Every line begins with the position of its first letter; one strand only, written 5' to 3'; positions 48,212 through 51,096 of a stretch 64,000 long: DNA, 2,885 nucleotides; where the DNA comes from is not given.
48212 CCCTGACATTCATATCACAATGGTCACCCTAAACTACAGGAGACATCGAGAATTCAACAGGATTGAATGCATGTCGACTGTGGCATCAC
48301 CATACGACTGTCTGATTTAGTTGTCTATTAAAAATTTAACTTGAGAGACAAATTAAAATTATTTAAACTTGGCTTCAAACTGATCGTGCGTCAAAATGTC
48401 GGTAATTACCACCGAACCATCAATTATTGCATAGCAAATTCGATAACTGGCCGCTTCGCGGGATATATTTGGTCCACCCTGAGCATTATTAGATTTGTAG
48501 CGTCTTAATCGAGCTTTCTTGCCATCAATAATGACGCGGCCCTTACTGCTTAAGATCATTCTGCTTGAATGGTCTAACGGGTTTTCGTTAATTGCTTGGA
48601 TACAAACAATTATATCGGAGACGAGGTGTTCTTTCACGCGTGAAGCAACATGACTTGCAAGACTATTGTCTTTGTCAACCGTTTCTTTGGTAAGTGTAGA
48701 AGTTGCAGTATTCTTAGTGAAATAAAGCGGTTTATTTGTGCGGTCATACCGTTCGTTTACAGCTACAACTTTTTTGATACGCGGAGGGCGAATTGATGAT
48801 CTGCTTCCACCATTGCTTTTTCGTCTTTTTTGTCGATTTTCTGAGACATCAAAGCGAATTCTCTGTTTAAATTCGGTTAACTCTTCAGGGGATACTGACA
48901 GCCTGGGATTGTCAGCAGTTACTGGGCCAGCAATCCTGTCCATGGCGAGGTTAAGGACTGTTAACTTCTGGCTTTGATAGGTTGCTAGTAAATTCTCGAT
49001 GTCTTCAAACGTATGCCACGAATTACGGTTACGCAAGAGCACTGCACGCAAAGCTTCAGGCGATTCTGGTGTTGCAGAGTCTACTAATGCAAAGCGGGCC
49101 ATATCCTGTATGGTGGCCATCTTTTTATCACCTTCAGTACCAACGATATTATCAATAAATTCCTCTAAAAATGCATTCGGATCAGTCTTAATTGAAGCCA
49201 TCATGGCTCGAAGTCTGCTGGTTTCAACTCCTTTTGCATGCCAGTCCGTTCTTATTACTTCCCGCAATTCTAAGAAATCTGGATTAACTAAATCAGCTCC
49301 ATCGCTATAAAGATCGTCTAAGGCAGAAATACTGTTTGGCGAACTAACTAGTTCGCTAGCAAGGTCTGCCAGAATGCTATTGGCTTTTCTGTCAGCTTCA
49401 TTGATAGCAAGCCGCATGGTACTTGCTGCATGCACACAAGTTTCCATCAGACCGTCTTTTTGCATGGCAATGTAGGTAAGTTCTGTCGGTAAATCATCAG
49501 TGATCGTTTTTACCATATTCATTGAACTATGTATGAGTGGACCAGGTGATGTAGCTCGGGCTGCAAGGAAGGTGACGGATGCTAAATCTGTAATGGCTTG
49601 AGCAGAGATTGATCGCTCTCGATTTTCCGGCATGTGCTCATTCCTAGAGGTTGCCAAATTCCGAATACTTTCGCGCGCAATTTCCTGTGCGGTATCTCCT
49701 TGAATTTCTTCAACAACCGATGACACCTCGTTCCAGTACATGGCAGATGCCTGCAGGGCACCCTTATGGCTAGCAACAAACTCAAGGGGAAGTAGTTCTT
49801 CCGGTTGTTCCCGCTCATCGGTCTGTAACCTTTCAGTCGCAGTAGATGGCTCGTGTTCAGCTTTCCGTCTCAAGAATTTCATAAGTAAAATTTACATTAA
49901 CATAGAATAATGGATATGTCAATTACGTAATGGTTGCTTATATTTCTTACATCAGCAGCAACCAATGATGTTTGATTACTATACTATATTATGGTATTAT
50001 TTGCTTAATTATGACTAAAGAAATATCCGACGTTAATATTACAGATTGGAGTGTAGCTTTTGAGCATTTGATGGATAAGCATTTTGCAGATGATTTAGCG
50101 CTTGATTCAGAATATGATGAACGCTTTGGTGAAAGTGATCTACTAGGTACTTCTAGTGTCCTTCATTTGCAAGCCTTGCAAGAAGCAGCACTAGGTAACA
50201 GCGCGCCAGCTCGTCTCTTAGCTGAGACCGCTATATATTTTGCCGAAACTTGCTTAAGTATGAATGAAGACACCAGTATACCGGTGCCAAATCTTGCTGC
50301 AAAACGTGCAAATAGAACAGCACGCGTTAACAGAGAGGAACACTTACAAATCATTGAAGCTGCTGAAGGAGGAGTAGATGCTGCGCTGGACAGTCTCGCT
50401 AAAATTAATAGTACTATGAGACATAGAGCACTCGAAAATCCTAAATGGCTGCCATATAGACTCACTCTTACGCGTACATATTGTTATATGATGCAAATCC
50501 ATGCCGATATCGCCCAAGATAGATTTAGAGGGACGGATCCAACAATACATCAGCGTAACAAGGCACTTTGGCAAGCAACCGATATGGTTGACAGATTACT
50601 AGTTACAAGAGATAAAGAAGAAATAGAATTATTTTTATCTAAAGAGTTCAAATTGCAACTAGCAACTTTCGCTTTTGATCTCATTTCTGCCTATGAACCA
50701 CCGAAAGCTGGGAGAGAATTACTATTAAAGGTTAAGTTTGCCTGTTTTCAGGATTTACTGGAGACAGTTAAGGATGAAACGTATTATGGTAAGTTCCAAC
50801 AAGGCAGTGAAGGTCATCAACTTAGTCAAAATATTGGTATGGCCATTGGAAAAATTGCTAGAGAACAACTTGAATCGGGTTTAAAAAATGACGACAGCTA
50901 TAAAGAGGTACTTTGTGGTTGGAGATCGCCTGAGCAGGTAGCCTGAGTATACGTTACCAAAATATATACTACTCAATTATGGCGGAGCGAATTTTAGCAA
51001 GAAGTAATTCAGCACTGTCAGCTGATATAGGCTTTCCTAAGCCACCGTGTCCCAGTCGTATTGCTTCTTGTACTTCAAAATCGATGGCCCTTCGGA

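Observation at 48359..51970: Orphan three-gene cluster: a 507-aa protein with a RelE/ParE-like C-terminal domain, a divergent 311-aa helical protein and a convergent 333-aa protein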

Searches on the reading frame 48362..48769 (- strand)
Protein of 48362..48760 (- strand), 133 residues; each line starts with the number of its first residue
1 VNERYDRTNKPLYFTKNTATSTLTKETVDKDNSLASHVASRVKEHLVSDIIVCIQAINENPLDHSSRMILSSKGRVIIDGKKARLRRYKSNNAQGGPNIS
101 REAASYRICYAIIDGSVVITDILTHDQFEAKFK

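Call 5: search_protein_families(library=pfam, proteins=[window:48362-48760:-], max_evalue=10)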
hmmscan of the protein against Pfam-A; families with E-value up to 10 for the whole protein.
seq(133 aa): 1 family
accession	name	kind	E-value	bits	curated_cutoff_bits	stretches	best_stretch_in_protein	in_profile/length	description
PF25475.1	DUF7903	-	0.072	12.5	26.5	1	8-83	47-122/357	Domain of unknown function (DUF7903)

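Call 25: search_solved_structures(query=A2, max_evalue=10, show_alignments=3)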
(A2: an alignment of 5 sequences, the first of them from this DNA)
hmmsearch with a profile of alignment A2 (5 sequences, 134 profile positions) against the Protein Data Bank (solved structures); distinct sequences matched with E-value up to 10: 5.
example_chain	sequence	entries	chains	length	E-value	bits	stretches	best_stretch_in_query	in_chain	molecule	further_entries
1h6g_A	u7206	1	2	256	0.91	12.7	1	10-78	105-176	ALPHA-1 CATENIN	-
9ydo_Ba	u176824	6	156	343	1.5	12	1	52-89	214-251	Flagellar P-ring protein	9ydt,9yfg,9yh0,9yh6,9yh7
9yec_Ba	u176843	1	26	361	1.7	11.9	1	52-89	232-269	Flagellar P-ring protein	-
8z5n_4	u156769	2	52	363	1.7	11.8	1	52-89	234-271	Flagellar P-ring protein | FlgI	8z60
5xfl_A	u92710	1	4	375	1.7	11.8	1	10-78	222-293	Catenin alpha-2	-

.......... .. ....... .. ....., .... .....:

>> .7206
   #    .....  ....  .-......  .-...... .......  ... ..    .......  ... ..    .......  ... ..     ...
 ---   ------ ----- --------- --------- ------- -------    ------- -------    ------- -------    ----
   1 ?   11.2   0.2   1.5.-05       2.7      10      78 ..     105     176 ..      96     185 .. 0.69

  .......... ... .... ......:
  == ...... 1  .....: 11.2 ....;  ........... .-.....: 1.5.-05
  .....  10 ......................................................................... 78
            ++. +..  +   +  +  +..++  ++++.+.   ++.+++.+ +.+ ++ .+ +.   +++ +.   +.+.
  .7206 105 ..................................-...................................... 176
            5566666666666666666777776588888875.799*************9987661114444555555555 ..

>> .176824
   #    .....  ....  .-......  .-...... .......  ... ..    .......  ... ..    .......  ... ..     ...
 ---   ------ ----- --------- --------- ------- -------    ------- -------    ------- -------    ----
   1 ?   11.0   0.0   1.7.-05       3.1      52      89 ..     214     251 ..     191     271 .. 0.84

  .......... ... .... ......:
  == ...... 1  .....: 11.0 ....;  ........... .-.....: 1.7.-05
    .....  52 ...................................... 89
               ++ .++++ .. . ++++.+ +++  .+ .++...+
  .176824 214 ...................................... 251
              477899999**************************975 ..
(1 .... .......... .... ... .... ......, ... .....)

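Call 34: search_protein_representatives(alignment_id=A2)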
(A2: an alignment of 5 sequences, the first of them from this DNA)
Query: 5 sequences, 134 profile positions. Proteins with E-value up to 0.001 (for the whole library): 54; up to 1e-10: 12; up to 1e-30: 4. The best 54 are listed.
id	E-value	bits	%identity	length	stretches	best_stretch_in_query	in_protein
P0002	1.2e-65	235.7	-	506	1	2-133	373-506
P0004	7.1e-64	230.0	-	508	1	2-134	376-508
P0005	3.7e-63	227.7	-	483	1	1-133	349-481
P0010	3.3e-47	176.0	-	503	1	3-134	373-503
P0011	1.5e-16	76.8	-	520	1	9-134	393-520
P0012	6.6e-16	74.7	-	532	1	4-133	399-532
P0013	6.8e-15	71.4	-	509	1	14-133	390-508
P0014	3.8e-14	69.0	-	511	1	9-133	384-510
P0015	7.1e-14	68.1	-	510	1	14-133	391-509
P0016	7.2e-14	68.1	-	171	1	13-133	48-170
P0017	1.5e-12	63.8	-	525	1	34-133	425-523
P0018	6.4e-12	61.8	-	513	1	29-133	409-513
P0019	1.3e-10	57.5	-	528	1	32-133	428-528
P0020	1.9e-10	57.0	-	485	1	49-133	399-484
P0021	1.2e-09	54.4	-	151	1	9-134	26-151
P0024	5.6e-09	52.3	-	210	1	34-133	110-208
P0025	6.5e-09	52.1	-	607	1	35-134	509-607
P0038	2.0e-06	44.0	-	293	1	31-134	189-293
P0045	6.5e-06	42.3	-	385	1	30-134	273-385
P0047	3.1e-05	40.1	-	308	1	34-134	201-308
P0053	1.7e-04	37.8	-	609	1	34-134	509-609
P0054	3.6e-04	36.7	-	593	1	46-133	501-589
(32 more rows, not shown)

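Call 45: find_encoding_contigs(protein=P0011, flank=8000, max_places=3)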
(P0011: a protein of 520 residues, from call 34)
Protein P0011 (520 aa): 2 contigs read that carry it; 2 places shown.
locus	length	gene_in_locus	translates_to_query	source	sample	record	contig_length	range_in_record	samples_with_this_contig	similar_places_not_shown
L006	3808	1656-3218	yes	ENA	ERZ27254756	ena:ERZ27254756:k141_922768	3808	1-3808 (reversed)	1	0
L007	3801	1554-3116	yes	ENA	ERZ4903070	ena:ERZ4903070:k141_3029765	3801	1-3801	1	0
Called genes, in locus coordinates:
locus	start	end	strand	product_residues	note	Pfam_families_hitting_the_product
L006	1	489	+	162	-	?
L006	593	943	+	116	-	-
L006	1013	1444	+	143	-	PF01625:PMSR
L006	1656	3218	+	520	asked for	-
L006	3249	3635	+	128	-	PF06262:Zincin_1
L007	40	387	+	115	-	PF02245:Pur_DNA_glyco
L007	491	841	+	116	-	-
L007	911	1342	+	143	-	PF01625:PMSR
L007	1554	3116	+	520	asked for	-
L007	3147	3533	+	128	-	PF06262:Zincin_1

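Call 58: find_encoding_contigs(protein=P0010, flank=8000, max_places=3)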
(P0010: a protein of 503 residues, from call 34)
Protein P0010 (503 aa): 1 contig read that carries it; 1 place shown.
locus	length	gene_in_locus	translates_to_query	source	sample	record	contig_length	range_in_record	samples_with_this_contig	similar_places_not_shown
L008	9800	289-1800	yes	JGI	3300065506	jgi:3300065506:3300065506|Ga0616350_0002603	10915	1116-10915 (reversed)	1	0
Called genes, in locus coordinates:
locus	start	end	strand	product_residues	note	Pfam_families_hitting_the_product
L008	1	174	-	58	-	?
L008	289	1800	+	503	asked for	-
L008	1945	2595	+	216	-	-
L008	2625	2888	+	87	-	-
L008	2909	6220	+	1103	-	PF00580:UvrD-helicase, PF13245:AAA_19, PF13604:AAA_30 (faint), PF13538:UvrD_C_2 (faint), PF13361:UvrD_C, PF12705:PDDEXK_1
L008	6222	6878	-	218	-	PF00230:MIP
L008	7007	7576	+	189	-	PF02572:CobA_CobO_BtuR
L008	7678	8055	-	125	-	-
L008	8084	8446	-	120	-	-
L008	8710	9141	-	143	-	PF04138:GtrA_DPMS_TM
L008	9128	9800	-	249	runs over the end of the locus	PF00535:Glycos_transf_2, PF10111:Glyco_tranf_2_2, PF13641:Glyco_tranf_2_3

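Call 59: find_encoding_contigs(protein=P0013, flank=8000, max_places=3)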
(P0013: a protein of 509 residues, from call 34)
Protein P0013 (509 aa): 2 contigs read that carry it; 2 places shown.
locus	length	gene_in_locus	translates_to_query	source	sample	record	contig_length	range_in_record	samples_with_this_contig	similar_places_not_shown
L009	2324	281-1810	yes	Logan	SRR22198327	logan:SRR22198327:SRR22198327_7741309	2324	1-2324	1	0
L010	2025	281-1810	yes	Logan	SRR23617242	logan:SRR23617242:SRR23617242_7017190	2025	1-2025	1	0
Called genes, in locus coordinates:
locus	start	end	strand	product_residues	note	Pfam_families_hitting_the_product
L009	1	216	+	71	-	?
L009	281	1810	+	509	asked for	-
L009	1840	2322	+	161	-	?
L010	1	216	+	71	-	?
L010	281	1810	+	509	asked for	-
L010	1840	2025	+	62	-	?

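Call 84: find_related_loci(query=A6, collection=metagenome_contigs, flank=8000)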
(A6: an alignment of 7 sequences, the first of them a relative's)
Query A6 (509 aa) in metagenome_contigs; peptide patterns used: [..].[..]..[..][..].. (x = any residue, [..] = any of these).
88 stretches matched a pattern; 5 encode a relative of the query (tblastn E <= 1e-3); 5 distinct loci.
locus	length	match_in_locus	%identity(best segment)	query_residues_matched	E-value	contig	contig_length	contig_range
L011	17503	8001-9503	31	7-508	6e-72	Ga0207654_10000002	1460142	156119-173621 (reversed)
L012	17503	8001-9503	31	7-508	8e-73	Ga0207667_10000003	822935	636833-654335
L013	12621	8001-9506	28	3-509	3e-61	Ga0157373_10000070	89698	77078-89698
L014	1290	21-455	40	367-508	2e-26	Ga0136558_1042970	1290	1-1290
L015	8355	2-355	29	390-509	7e-14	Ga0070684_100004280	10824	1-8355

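Call 87: search_protein_families(library=pfam, proteins=[L011:5405-6268:+, L011:6271-6966:-, L011:7034-7891:-, L011:9852-10856:-, L011:11496-12014:+, L013:5011-6360:-, L013:6466-7158:-, L013:7466-7903:+, L013:9631-10188:+, L013:10261-11289:-], max_evalue=0.001)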
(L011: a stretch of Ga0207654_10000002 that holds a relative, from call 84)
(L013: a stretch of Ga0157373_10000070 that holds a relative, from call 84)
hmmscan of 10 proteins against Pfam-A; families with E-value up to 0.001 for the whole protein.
L011:5405-6268:+ (287 aa): 1 family
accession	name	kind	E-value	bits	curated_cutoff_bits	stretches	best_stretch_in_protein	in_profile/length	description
PF00892.27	EamA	-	0.00025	21.8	28.2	0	52-119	66-134/135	EamA-like transporter family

L011:6271-6966:- (231 aa): 0 families

L011:7034-7891:- (285 aa): 0 families

L011:9852-10856:- (334 aa): 0 families

L011:11496-12014:+ (172 aa): 0 families

L013:5011-6360:- (449 aa): 1 family
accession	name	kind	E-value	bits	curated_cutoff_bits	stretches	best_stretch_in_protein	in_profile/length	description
PF00144.29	Beta-lactamase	-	1.4e-53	182.7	27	1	28-333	19-315/329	Beta-lactamase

L013:6466-7158:- (230 aa): 2 families
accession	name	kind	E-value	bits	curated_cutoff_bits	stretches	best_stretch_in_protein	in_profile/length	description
PF00583.31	Acetyltransf_1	-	0.00013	22.7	20.7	1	73-143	34-86/116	Acetyltransferase (GNAT) family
PF13508.13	Acetyltransf_7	-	0.0007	20.4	27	0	76-141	7-53/84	Acetyltransferase (GNAT) domain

L013:7466-7903:+ (145 aa): 1 family
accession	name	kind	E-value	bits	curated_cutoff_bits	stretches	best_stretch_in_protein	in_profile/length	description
PF14342.11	DUF4396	-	1.8e-33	116.3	27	1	10-138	3-138/141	Domain of unknown function (DUF4396)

L013:9631-10188:+ (185 aa): 1 family
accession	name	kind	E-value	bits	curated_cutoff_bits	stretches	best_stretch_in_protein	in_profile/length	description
PF20329.3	DUF6624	-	8.8e-24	84.4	27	1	27-173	3-159/173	Family of unknown function (DUF6624)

L013:10261-11289:- (342 aa): 1 family
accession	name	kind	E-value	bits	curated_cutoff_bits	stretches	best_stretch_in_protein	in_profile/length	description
PF01909.29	NTP_transf_2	-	2.4e-05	25.1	21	1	33-74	7-48/93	Nucleotidyltransferase domain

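Call 100: search_protein_families(library=pfam, proteins=[P0047, P0038, P0016, P0024, P0045, P0025, P0053, P0054], max_evalue=0.01)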
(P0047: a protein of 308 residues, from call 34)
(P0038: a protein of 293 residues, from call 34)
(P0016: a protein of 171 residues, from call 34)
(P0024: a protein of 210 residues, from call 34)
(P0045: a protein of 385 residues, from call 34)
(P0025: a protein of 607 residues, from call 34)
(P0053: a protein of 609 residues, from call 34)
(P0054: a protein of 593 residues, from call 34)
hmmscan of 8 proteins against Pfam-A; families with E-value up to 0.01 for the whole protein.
P0047 (308 aa): 2 families
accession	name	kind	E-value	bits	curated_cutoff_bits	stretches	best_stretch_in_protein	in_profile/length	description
PF13302.13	Acetyltransf_3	-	8.4e-11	43.2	25.4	1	16-148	2-138/138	Acetyltransferase (GNAT) domain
PF00583.31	Acetyltransf_1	-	2.4e-05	25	20.7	1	65-147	29-116/116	Acetyltransferase (GNAT) family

P0038 (293 aa): 0 families

P0016 (171 aa): 0 families

P0024 (210 aa): 0 families

P0045 (385 aa): 0 families

P0025 (607 aa): 0 families

P0053 (609 aa): 0 families

P0054 (593 aa): 1 family
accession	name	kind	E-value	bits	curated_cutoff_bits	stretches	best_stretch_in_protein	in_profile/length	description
PF20232.3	T6SS_FHA_C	-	0.0052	17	23.7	0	85-150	38-103/180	C-terminal domain of Type VI secretion system FHA protein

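Call 101: find_encoding_contigs(protein=P0047, flank=6000, max_places=4)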
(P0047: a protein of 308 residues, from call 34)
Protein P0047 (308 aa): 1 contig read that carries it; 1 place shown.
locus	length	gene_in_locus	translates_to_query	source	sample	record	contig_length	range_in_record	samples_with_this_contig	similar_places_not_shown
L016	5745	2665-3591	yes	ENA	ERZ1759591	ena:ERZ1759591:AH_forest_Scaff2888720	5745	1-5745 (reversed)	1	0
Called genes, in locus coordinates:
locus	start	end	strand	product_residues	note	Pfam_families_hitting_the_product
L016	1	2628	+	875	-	?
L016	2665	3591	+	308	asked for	PF13302:Acetyltransf_3, PF00583:Acetyltransf_1 (faint)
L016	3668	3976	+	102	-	PF00829:Ribosomal_L21p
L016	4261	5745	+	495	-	?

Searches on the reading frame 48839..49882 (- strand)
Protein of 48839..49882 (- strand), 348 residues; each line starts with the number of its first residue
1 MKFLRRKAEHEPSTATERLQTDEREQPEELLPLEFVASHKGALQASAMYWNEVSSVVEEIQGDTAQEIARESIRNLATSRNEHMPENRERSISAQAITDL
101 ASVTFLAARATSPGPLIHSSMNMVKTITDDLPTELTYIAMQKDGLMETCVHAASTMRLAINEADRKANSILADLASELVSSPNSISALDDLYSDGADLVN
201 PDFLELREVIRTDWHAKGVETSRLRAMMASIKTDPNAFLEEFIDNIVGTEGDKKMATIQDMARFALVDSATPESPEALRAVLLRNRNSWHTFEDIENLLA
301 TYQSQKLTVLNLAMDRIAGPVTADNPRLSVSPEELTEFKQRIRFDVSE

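Call 5: search_protein_families(library=pfam, proteins=[window:48839-49882:-], max_evalue=10)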
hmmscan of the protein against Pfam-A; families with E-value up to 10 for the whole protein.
seq(348 aa): 2 families
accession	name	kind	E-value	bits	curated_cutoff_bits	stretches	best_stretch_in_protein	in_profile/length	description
PF21745.2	PMI1_PMIR1-2_C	-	0.023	15.7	28.5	1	57-98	46-87/151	PMI1/PMIR1-2, C-terminal domain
PF25149.1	DUF7825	-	0.1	12.6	27.4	1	210-294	18-95/256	Domain of unknown function (DUF7825)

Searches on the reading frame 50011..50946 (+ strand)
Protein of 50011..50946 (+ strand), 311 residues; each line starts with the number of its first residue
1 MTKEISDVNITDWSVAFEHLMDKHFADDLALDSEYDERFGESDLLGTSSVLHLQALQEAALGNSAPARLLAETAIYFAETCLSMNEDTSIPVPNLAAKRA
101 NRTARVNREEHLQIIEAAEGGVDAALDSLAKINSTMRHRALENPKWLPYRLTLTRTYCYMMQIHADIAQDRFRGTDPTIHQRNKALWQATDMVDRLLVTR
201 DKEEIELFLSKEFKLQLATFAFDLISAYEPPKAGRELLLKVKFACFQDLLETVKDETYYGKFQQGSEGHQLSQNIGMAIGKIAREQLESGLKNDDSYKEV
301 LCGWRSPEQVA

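Call 3: search_protein_families(library=pfam, proteins=[window:50011-50946:+], max_evalue=1)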
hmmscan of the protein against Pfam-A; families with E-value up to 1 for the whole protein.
window:50011-50946:+ (311 aa): 0 families

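Call 4: search_protein_families(library=ncbifam, proteins=[window:50011-50946:+], max_evalue=1)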
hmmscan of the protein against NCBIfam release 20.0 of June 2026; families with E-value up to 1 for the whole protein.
window:50011-50946:+ (311 aa): 0 families

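Call 6: search_protein_families(library=padloc, proteins=[window:50011-50946:+], max_evalue=1)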
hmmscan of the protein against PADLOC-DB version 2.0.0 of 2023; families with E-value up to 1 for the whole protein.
window:50011-50946:+ (311 aa): 0 families

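Call 7: search_protein_families(library=phrogs, proteins=[window:50011-50946:+], max_evalue=1)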
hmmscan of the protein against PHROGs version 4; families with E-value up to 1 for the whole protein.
window:50011-50946:+ (311 aa): 2 families
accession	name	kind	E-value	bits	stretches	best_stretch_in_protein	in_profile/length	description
phrog_18451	-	unknown function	0.057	14.9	1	160-204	41-85/96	-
phrog_18709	-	unknown function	0.21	12.7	1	160-204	113-157/168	-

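Call 17: find_homologous_proteins(query=window:50011-50946:+)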
Query window:50011-50946:+ (311 aa): 3 proteins with E <= 0.001 among 2477 candidates.
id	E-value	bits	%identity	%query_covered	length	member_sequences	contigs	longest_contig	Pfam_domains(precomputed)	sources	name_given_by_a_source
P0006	2.8e-204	695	100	100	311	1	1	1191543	-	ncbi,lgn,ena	-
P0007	4.2e-86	307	53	91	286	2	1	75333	-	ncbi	-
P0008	3.3e-63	232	46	93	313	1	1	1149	-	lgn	-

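Call 19: find_encoding_contigs(protein=P0007, flank=10000)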
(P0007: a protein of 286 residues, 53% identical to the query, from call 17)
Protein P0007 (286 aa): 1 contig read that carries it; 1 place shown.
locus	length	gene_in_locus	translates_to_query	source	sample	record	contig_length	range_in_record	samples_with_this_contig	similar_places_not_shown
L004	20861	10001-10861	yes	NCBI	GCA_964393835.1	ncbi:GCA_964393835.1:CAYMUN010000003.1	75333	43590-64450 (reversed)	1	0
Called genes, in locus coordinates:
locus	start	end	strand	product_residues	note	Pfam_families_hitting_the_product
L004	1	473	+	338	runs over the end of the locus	PF00274:Glycolytic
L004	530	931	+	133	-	PF00072:Response_reg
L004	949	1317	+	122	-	PF25056:DUF7793 (weak)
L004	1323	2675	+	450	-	PF00989:PAS, PF13426:PAS_9, PF00512:HisKA, PF02518:HATPase_c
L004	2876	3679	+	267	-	-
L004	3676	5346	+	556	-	PF02142:MGS, PF01808:AICARFT_IMPCHas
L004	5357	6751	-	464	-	PF00206:Lyase_1, PF08328:ASL_C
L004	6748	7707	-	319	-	PF01259:SAICAR_synt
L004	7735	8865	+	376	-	PF22660:RS_preATP-grasp-like, PF02786:CPSase_L_D2 (weak), PF02222:ATP-grasp, PF21244:PurT_C (faint), PF17769:PurK_C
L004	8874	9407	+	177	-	PF00731:AIRC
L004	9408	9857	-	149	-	-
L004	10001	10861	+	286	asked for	-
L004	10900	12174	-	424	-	PF02844:GARS_N, PF01071:GARS_A, PF02786:CPSase_L_D2, PF02222:ATP-grasp (weak), PF02843:GARS_C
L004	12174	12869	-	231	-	PF00551:Formyl_trans_N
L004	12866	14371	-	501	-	PF13522:GATase_6, PF13537:GATase_7, PF00156:Pribosyltran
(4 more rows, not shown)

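Call 76: search_solved_structures(query=window:50011-50946:+, max_evalue=5)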
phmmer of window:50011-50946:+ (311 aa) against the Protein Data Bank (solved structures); distinct sequences matched with E-value up to 5: 2.
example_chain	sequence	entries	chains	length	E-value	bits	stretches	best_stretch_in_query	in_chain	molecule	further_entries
8u9o_B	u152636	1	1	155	0.41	13.4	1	78-161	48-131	Anti-sigma-I factor RsgI9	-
4v81_B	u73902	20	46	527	0.99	12.1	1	49-153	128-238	T-complex protein 1 subunit beta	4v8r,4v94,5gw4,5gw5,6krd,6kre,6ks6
